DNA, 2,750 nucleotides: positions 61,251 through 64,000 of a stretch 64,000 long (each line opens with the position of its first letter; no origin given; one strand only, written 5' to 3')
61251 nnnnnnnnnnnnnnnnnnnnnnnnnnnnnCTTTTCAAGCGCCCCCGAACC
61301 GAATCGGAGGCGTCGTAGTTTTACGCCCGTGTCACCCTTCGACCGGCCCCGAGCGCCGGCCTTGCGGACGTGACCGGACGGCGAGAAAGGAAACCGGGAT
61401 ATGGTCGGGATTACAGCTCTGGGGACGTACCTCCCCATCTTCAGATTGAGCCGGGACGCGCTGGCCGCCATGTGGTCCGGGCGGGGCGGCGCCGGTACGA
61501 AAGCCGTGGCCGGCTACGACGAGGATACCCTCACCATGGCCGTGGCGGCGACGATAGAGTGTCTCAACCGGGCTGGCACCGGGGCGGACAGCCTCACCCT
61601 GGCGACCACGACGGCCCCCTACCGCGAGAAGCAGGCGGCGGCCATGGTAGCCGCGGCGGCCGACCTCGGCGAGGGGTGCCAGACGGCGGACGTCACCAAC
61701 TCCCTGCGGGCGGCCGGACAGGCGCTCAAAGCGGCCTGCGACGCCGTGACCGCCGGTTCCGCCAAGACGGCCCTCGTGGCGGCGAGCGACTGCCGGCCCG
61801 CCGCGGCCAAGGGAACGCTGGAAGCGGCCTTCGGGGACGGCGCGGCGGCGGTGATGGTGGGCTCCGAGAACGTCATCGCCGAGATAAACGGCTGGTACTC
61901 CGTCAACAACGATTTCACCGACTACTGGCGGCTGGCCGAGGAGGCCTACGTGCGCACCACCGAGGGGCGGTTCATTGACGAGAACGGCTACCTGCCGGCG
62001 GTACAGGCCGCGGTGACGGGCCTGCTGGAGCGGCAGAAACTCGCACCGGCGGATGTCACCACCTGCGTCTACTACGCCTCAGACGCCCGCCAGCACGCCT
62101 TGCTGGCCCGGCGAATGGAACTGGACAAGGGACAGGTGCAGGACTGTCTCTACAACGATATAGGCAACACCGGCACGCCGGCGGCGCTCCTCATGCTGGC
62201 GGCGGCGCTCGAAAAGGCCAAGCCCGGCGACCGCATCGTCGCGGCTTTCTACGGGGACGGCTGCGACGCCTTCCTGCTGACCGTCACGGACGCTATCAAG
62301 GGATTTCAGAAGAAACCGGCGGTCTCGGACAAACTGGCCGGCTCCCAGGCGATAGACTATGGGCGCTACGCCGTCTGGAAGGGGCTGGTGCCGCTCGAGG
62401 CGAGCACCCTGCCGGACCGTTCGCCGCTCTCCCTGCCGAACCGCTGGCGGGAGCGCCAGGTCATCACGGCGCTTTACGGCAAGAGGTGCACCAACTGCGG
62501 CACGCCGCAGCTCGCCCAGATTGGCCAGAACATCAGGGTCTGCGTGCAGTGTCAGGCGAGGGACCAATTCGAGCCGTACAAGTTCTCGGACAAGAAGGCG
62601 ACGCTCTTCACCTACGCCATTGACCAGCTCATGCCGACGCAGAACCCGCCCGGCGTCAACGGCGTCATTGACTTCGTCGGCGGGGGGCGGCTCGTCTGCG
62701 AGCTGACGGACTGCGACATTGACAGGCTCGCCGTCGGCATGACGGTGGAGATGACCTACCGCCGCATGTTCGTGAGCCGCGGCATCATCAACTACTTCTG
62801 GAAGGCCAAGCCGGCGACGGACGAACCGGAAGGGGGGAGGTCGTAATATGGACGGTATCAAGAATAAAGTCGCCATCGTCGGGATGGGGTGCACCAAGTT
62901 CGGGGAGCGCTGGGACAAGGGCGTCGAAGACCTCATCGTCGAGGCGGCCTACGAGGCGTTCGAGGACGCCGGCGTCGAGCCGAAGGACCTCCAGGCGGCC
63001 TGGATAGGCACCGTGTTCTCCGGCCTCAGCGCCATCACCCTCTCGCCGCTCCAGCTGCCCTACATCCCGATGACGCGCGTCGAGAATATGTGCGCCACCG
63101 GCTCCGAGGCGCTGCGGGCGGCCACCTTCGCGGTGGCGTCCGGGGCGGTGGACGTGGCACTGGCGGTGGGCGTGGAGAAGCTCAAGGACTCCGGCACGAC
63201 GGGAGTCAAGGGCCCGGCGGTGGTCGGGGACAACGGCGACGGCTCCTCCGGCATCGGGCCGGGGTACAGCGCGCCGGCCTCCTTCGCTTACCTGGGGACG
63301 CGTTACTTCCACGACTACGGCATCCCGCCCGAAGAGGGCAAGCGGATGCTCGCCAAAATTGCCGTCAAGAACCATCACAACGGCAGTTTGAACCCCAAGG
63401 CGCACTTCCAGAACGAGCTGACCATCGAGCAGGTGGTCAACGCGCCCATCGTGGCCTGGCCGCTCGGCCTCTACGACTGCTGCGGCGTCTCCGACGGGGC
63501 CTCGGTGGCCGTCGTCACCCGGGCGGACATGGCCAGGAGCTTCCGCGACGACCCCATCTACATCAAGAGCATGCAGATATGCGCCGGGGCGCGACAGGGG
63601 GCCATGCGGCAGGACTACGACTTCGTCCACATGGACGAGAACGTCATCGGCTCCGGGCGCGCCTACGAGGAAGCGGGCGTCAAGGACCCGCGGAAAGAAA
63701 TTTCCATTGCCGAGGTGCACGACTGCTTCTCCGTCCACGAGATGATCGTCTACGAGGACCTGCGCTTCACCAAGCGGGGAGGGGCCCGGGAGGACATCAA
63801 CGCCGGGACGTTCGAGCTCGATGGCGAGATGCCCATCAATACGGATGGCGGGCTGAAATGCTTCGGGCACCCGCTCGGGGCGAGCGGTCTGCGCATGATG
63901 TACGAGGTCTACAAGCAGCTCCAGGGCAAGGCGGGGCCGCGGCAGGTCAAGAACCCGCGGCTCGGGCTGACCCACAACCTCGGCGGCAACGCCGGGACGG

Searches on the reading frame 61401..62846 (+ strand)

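Call 23: search_protein_families(library=pfam, max_evalue=1, proteins=[window:61401-62846:+])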
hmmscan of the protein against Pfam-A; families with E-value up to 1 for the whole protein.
window:61401-62846:+ (481 aa): 6 families
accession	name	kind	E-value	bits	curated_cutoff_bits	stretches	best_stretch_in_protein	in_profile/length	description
PF01796.24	OB_ChsH2_C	-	1.8e-09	37.8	27.1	1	398-453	6-64/65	ChsH2, C-terminal OB-fold domain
PF08545.16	ACP_syn_III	-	3.6e-06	27.2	24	1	97-156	2-64/80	3-Oxoacyl-[acyl-carrier-protein (ACP)] synthase III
PF08541.16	ACP_syn_III_C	-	2.2e-05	25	26.6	1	209-288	1-81/90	3-Oxoacyl-[acyl-carrier-protein (ACP)] synthase III C terminal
PF06677.18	Auto_anti-p27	-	0.012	16.1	24.1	1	358-385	13-40/40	Sjogren's syndrome/scleroderma autoantigen 1 (Autoantigen p27)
PF18912.6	DZR_2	-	0.052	13.8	27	1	355-387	2-30/56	Double zinc ribbon domain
PF08792.16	A2L_zn_ribbon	-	0.072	13.2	22.9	1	363-386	6-29/33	A2L zinc ribbon domain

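Call 72: search_protein_families(library=ncbifam, max_evalue=0.01, proteins=[window:61401-62846:+])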
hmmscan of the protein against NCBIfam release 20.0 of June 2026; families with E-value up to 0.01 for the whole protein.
window:61401-62846:+ (481 aa): 7 families
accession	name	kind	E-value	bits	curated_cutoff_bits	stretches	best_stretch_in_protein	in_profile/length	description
NF003274.0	PRK04262.1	equivalog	9e-67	225.5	244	1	1-329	2-343/347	hydroxymethylglutaryl-CoA synthase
TIGR00748.1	HMG_CoA_syn_Arc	equivalog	1.7e-47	162.4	353.35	1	1-327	1-340/345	hydroxymethylglutaryl-CoA synthase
TIGR01835.1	HMG-CoA-S_prok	equivalog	1.8e-20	73.1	360.35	1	35-324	41-346/382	hydroxymethylglutaryl-CoA synthase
NF006829.0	PRK09352.1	subfamily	5.3e-13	48.6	249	1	3-287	6-311/322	beta-ketoacyl-ACP synthase 3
TIGR00747.1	fabH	subfamily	1.7e-11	43.8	292.1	1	4-287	5-312/322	beta-ketoacyl-ACP synthase III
NF006720.0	PRK09258.1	equivalog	4.7e-06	26.1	285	1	43-295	61-336/338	3-oxoacyl-ACP synthase III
NF005703.0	PRK07515.1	equivalog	0.00011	21.3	304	1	45-287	98-362/373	beta-ketoacyl-ACP synthase III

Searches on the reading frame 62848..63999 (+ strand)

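Call 23: search_protein_families(library=pfam, max_evalue=1, proteins=[window:62848-63999:+])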
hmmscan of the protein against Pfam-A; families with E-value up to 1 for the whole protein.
window:62848-63999:+ (384 aa): 6 families
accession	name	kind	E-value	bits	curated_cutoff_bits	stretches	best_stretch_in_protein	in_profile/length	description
PF22691.2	Thiolase_C_1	-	6.1e-36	123.7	28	1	253-381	9-133/144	Thiolase C-terminal domain-like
PF00108.29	Thiolase_N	-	3.1e-16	60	26.4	1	8-226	1-259/260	Thiolase, N-terminal domain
PF02803.24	Thiolase_C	-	2.4e-08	34.1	27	1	271-362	30-101/123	Thiolase, C-terminal domain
PF00109.32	ketoacyl-synt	-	1.6e-06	28.4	20.8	2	75-115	167-207/252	Beta-ketoacyl synthase, N-terminal domain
PF07451.17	SpoVAD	-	0.003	16.8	22.1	1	20-107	45-131/329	Stage V sporulation protein AD (SpoVAD)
PF08545.16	ACP_syn_III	-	0.16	12.3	24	0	79-112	4-37/80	3-Oxoacyl-[acyl-carrier-protein (ACP)] synthase III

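Call 72: search_protein_families(library=ncbifam, max_evalue=0.01, proteins=[window:62848-63999:+])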
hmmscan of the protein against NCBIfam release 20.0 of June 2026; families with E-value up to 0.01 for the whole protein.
window:62848-63999:+ (384 aa): 46 families (the best 25 are shown)
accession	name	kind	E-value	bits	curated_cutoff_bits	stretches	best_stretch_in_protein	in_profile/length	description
NF004810.0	PRK06157.1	equivalog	1.3e-164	548.2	403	1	2-381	3-384/400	acetyl-CoA acetyltransferase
NF004720.0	PRK06064.1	subfamily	4.9e-110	367.9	420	1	6-382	2-377/389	thiolase domain-containing protein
NF053570.1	AcCoTHIOL_METTL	equivalog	1.3e-94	317.2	600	1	7-384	3-375/385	acetyl-CoA acetyltransferase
NF009228.0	PRK12578.1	subfamily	2.8e-81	273.1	485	1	5-381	2-376/387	thiolase domain-containing protein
NF005704.0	PRK07516.1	subfamily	1.8e-74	251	412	1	6-382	2-377/389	thiolase domain-containing protein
NF006102.0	PRK08256.1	subfamily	4.2e-67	226.9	436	1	5-379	2-380/394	lipid-transfer protein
NF004715.0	PRK06059.1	equivalog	5.2e-53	180.4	424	1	6-379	4-387/399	lipid-transfer protein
NF006180.0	PRK08313.1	subfamily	1.4e-52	178.9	514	1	5-382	3-374/389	thiolase domain-containing protein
NF004982.0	PRK06365.1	equivalog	2.2e-52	178.5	695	2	5-257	15-268/430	thiolase domain-containing protein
NF004811.0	PRK06158.1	subfamily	4.8e-51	173.9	421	1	5-381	7-369/384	acetyl-CoA acetyltransferase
NF004936.0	PRK06289.1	equivalog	2.8e-50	171.3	375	1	6-384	3-395/405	acetyl-CoA acetyltransferase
NF053628.1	BnzsclthlBbsBGT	equivalog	6.2e-50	170.1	750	1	5-381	4-371/389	benzoylsuccinyl-CoA thiolase subunit BbsB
NF004721.0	PRK06065.1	equivalog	9e-50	169.6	455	1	4-370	8-370/393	thiolase domain-containing protein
NF006010.0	PRK08142.1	subfamily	1.1e-44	152.8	462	1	4-383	3-375/388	thiolase domain-containing protein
NF005892.0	PRK07855.1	subfamily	1.3e-42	146.1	469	1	3-362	3-362/390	lipid-transfer protein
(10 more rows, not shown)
